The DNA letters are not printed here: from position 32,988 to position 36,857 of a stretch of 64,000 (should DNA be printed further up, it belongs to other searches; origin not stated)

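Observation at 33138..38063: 1641-aa protein: ~1200-aa unrecognised N-terminal region plus MoxR/AAA_5-type ATPase, with no vWA partner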

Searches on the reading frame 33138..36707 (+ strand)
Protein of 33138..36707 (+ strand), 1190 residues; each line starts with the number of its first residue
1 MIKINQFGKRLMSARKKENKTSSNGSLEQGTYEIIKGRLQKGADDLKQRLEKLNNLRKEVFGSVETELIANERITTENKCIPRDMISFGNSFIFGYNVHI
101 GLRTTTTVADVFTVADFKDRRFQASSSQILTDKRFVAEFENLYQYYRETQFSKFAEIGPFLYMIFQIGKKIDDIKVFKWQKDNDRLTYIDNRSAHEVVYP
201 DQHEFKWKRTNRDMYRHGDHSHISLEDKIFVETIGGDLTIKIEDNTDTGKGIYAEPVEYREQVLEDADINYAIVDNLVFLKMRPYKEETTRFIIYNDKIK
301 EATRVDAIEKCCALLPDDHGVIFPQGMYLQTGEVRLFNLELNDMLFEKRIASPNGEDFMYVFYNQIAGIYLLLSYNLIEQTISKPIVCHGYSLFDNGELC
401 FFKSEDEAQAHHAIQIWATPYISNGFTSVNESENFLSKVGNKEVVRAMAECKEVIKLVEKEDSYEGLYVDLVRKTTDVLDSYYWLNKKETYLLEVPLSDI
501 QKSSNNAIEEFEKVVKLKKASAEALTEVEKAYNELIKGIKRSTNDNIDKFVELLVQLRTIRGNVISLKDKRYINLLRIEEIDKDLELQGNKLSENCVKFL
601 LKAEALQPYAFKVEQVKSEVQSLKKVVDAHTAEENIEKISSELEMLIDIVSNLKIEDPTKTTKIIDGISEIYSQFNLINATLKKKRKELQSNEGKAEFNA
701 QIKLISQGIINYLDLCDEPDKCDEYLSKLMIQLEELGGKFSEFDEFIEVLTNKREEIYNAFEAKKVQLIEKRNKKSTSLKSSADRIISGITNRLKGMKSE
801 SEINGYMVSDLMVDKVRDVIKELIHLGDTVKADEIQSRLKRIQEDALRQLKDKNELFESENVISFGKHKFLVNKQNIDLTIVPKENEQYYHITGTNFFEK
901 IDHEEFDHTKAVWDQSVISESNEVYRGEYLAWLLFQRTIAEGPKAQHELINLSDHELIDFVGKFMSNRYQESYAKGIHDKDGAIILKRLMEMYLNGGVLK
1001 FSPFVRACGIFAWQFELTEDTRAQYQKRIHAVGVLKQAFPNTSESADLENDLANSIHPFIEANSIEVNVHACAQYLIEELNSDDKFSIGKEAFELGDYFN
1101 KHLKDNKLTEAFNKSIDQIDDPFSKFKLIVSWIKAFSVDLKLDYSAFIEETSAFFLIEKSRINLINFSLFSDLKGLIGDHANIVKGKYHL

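Call 41: predict_structure(alignment_id=A2)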
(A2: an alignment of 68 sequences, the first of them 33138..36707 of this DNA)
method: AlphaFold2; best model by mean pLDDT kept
length: 1190 residues; sequences in the alignment: 68
mean_pLDDT: 82.8   pTM: 0.50
mean pLDDT of the five models: 82.8, 81.6, 80.4, 77.4, 76.6
residues with pLDDT >= 90: 377; 70-90: 697; 50-70: 74; < 50: 42
segments of 3 or more residues with pLDDT < 50: 1-26, 855-859, 862-865, 868-874
pLDDT, mean of each block of 10 residues (from residue 1): 27 30 48 81 93 90 84 88 89 87 79 90 83 91 87 92 91 92 88 88 92 83 86 81 70 83 85 91 90 87 88 89 91 83 90 87 91 91 90 88 85 91 64 79 89 86 69 88 90 93 84 76 85 85 78 83 83 83 86 80 78 77 69 76 73 69 75 74 67 68 80 81 84 78 76 84 83 81 84 80 80 85 81 85 79 49 46 56 85 80 82 76 87 91 88 92 78 79 94 90 94 93 92 84 88 94 92 94 88 95 95 92 93 94 92 91 90 91 90
secondary structure, 60 per line:
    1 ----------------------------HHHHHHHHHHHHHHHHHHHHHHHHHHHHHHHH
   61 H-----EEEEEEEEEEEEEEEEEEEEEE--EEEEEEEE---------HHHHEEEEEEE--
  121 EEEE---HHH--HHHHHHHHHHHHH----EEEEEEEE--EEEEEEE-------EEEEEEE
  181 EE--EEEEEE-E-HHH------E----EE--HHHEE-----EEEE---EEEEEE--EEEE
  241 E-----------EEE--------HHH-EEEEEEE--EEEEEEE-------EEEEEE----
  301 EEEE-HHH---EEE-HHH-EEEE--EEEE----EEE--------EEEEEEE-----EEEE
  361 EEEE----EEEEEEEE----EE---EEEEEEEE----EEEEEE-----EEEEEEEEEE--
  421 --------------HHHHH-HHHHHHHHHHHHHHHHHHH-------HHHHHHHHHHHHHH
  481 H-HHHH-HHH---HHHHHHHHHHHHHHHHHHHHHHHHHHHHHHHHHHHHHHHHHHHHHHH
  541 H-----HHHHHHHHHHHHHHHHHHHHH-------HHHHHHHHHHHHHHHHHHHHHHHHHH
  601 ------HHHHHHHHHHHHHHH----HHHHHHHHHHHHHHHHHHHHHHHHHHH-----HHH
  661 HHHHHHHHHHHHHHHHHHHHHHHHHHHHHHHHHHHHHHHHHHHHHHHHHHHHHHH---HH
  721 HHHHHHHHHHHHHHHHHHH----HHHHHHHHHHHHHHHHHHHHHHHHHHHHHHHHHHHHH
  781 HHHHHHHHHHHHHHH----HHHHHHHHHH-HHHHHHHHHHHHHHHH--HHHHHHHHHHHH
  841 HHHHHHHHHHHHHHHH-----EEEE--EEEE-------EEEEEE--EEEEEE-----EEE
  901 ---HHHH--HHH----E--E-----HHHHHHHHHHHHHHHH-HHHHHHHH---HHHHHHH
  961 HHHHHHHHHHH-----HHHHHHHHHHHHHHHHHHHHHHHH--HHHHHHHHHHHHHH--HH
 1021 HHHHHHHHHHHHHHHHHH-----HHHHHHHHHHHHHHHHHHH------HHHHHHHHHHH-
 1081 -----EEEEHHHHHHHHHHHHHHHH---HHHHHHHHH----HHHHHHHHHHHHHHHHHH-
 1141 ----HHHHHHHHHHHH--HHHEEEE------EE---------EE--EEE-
elements in order (helices of 4 or more, strands of 3 or more residues): H29-61 E67-88 E91-98 H108-111 E112-118 E121-124 H133-145 E150-157 E160-166 E174-182 E185-190 E222-225 E229-234 E237-241 E253-255 E268-274 E277-283 E291-296 E301-304 E312-314 E320-323 E326-329 E334-336 E345-351 E357-364 E369-376 E386-393 E398-403 E409-418 H435-439 H441-459 H467-481 H483-486 H494-541 H547-567 H575-600 H607-621 H626-652 H658-715 H719-739 H744-795 H800-809 H811-826 H829-856 E862-865 E868-871 E879-884 E887-892 E898-900 H904-907 H926-941 H943-950 H954-971 H977-1000 H1003-1016 H1019-1038 H1044-1062 H1069-1079 E1086-1089 H1090-1105 H1109-1117 H1122-1139 H1145-1156 E1162-1165 E1187-1189
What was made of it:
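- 33270..34586 (+): DUF3686 region (residues 45-483): an N-terminal helix plus a divergent beta-propeller (strands at about 67-418). AF2 model pLDDT about 85-92 with about 27 strands (call 41).
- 34440..35705 (+): Helical-bundle / coiled-coil region (residues 435-856), which includes DUF7902 (604-688; nt 34947-35201). Long helices of 48-58 residues in the model (call 41).
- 35715..36617 (+): Small beta subdomain (862-900) plus a helical domain (926-1156). This is the least conserved part. Model (call 41).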

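Call 78: fold_search(model_id=the predicted structure, library=pdb)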
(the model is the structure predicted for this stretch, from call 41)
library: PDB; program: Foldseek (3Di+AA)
matches with E <= 10: 643; with E <= 0.001: 51
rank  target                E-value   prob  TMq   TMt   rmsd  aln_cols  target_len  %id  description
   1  7sse_A                3.9e-06  1.00  0.14  0.43  14.3       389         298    8  Crystal structure of the WDR domain of human DCAF1 in complex with CYCA-117-70 (released 2021-12-15)
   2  8f8e_B                4.8e-06  1.00  0.14  0.43  14.2       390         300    8  Crystal structure of the WDR domain of human DCAF1 in complex with OICR-8268 compound (released 2023-03-01)
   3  8glv_DA               7.1e-06  1.00  0.12  0.04  51.4      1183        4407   11  96-nm repeat unit of doublet microtubules from Chlamydomonas reinhardtii flagella (released 2023-05-31)
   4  8pu0_A                7.4e-06  1.00  0.13  0.13  15.5       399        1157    7  Cryo-EM structure of human Elp123 in complex with tRNA, desulpho-CoA, 5'-deoxyadenosine and methionine (released 2024-04-17)
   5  9d5n_CH               8.4e-06  1.00  0.12  0.21  16.2       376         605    8  48-nm doublet microtubule from Trichomonas vaginalis strain G3 (released 2025-05-14)
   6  7k58_C                8.4e-06  0.93  0.10  0.04  65.7      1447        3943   10  Structure of outer-arm dyneins bound to microtubule with microtubule binding state 1(MTBS-1) (released 2021-09-29)
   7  8hmc_B                1.3e-05  0.99  0.10  0.10  39.0       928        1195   12  base module state 1 of Tetrahymena IFT-A (released 2023-06-14)
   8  9n73_LI               1.5e-05  0.98  0.10  0.16  34.0       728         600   11  SSU processome maturation and disassembly, State G (released 2025-10-29)
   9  9g33_UH               2.1e-05  0.99  0.11  0.18  32.3       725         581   11  Stalled 90S - Utp23-Krr1-deltaC3 (released 2025-06-18)
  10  7rro_e                2.6e-05  0.92  0.06  0.09  21.4       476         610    9  Structure of the 48-nm repeat doublet microtubule from bovine tracheal cilia (released 2021-10-27)
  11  8to0_BG               2.7e-05  0.92  0.06  0.10  21.3       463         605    9  48-nm repeating structure of doublets from mouse sperm flagella (released 2023-11-01)
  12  5o7x_A                2.9e-05  1.00  0.12  0.20  33.9       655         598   10  CRYSTAL STRUCTURE OF S. CEREVISIAE CORE FACTOR AT 3.2A RESOLUTION (released 2017-08-02)
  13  5tih_A                4.5e-05  1.00  0.12  0.33  15.7       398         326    9  Structural basis for inhibition of erythrocyte invasion by antibodies to Plasmodium falciparum protein CyRPA (released 2017-03-01)
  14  7pi2_J                5.1e-05  1.00  0.12  0.32  16.1       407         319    8  PfCyRPA bound to monoclonal antibody Cy.003 Fab fragment (released 2022-02-09)
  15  8otz_f                6.3e-05  1.00  0.10  0.17  18.3       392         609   10  48-nm repeat of the native axonemal doublet microtubule from bovine sperm (released 2023-11-22)
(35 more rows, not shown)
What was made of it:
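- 33270..34586 (+): Foldseek hits to WD40 and other propellers: DCAF1 E=4e-6 with TM 0.43 normalised to the target, plus CyRPA, Vps18 and PON1 (call 78).
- Foldseek gives low-TM resemblances to proteins that combine a beta-propeller with helical regions, such as clathrin heavy chain, IFT-A, Vps18 and nucleoporins (call 78). The coat-protein matches have TM scores of about 0.1 normalised to the query, and they mostly reflect the propeller alone (call 78).
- Tried and rejected: Foldseek was needed to recover the propeller similarity (call 78).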
